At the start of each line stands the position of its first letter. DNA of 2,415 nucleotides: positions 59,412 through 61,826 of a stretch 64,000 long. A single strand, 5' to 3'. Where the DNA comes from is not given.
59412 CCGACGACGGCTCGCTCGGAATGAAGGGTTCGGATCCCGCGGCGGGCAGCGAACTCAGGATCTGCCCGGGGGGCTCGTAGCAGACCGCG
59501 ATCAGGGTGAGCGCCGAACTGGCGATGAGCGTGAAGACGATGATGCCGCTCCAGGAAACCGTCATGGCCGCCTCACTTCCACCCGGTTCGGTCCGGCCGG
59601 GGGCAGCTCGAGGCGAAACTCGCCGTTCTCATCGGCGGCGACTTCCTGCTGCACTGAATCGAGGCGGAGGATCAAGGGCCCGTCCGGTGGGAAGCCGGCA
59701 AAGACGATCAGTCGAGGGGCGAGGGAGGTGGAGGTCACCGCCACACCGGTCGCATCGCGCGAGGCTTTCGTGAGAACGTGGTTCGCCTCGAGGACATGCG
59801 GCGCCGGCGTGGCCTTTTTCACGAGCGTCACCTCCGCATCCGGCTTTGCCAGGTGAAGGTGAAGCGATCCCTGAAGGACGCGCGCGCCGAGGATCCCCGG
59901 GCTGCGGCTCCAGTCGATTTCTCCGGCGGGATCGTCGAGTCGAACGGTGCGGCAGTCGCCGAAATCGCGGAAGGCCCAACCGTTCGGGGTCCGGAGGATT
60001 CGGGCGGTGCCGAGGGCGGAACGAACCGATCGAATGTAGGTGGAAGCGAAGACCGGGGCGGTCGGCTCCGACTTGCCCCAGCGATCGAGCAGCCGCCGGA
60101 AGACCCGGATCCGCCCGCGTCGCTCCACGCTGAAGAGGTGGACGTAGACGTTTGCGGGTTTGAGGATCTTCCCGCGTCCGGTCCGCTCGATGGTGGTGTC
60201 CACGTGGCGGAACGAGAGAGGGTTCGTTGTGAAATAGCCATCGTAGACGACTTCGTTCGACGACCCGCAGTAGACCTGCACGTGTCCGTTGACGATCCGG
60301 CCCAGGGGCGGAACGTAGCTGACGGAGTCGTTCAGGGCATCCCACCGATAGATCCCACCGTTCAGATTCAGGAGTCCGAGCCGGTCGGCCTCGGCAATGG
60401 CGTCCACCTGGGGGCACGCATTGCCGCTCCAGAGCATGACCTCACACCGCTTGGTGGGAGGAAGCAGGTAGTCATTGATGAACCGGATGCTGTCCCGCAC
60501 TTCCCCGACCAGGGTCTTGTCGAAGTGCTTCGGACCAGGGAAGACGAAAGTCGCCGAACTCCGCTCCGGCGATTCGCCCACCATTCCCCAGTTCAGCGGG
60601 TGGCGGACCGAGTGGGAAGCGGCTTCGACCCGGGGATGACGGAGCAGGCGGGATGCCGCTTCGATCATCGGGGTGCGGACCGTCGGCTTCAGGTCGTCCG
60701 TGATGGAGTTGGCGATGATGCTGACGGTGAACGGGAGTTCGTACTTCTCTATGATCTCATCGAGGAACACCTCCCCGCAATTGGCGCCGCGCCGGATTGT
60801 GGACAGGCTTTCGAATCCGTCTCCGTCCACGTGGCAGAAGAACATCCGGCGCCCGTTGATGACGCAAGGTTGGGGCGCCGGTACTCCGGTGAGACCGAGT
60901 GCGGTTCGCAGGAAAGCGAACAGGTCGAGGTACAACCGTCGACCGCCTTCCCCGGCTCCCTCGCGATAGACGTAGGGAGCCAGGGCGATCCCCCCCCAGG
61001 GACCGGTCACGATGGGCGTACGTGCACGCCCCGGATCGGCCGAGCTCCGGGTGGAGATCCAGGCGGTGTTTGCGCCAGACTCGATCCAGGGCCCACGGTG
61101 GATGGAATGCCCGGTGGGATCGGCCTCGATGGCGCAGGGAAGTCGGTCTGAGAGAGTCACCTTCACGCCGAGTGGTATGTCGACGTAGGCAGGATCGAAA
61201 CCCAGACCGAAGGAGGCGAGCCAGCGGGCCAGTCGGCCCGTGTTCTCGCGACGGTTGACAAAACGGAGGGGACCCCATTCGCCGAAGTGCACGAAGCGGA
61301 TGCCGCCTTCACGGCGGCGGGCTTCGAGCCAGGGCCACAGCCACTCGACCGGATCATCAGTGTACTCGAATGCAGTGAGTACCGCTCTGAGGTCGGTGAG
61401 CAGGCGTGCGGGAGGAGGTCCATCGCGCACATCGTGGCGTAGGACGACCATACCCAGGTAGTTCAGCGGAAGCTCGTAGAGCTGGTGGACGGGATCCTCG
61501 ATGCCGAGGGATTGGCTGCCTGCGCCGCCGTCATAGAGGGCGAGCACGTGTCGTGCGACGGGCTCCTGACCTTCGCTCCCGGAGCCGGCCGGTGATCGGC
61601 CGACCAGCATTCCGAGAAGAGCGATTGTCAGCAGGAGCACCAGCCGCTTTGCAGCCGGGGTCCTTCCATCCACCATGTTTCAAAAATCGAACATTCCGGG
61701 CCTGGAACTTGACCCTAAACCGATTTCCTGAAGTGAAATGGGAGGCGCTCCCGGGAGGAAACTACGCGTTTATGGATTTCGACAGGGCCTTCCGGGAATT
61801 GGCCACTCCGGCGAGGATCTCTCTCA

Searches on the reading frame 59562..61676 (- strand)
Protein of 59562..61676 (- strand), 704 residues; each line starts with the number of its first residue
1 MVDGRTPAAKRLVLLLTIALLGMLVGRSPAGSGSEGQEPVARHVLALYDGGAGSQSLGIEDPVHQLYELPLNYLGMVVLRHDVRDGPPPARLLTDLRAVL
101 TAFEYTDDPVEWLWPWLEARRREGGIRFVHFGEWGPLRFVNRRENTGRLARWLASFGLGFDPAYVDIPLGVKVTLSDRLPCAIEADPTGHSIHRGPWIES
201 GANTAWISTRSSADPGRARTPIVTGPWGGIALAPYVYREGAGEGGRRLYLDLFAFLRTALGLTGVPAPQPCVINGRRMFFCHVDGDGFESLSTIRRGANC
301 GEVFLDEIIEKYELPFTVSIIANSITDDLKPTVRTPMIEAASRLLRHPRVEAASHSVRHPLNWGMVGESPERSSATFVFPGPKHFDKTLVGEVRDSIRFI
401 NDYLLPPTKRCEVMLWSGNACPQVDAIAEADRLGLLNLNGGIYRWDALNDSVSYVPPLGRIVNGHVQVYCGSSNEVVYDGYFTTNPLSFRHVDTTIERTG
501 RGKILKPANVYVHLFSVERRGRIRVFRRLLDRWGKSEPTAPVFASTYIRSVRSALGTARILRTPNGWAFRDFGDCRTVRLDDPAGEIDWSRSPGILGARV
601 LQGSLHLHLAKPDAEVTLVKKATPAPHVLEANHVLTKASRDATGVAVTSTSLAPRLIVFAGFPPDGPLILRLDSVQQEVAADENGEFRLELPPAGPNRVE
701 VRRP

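Call 3: search_protein_families(library=pfam, proteins=[window:59562-61676:-], max_evalue=0.01)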
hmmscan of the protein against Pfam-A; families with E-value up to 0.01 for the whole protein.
window:59562-61676:- (704 aa): 0 families

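Call 6: search_protein_families(library=ncbifam, proteins=[window:59562-61676:-], max_evalue=0.001)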
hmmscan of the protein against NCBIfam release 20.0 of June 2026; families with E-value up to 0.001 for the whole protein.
window:59562-61676:- (704 aa): 0 families

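Call 17: search_solved_structures(query=window:59562-61676:-, max_evalue=0.01, show_alignments=2)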
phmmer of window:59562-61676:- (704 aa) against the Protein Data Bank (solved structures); distinct sequences matched with E-value up to 0.01: 1.
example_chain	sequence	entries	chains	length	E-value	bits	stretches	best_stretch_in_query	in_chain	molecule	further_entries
9cgy_A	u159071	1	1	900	4.8e-57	196.9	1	215-667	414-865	PelA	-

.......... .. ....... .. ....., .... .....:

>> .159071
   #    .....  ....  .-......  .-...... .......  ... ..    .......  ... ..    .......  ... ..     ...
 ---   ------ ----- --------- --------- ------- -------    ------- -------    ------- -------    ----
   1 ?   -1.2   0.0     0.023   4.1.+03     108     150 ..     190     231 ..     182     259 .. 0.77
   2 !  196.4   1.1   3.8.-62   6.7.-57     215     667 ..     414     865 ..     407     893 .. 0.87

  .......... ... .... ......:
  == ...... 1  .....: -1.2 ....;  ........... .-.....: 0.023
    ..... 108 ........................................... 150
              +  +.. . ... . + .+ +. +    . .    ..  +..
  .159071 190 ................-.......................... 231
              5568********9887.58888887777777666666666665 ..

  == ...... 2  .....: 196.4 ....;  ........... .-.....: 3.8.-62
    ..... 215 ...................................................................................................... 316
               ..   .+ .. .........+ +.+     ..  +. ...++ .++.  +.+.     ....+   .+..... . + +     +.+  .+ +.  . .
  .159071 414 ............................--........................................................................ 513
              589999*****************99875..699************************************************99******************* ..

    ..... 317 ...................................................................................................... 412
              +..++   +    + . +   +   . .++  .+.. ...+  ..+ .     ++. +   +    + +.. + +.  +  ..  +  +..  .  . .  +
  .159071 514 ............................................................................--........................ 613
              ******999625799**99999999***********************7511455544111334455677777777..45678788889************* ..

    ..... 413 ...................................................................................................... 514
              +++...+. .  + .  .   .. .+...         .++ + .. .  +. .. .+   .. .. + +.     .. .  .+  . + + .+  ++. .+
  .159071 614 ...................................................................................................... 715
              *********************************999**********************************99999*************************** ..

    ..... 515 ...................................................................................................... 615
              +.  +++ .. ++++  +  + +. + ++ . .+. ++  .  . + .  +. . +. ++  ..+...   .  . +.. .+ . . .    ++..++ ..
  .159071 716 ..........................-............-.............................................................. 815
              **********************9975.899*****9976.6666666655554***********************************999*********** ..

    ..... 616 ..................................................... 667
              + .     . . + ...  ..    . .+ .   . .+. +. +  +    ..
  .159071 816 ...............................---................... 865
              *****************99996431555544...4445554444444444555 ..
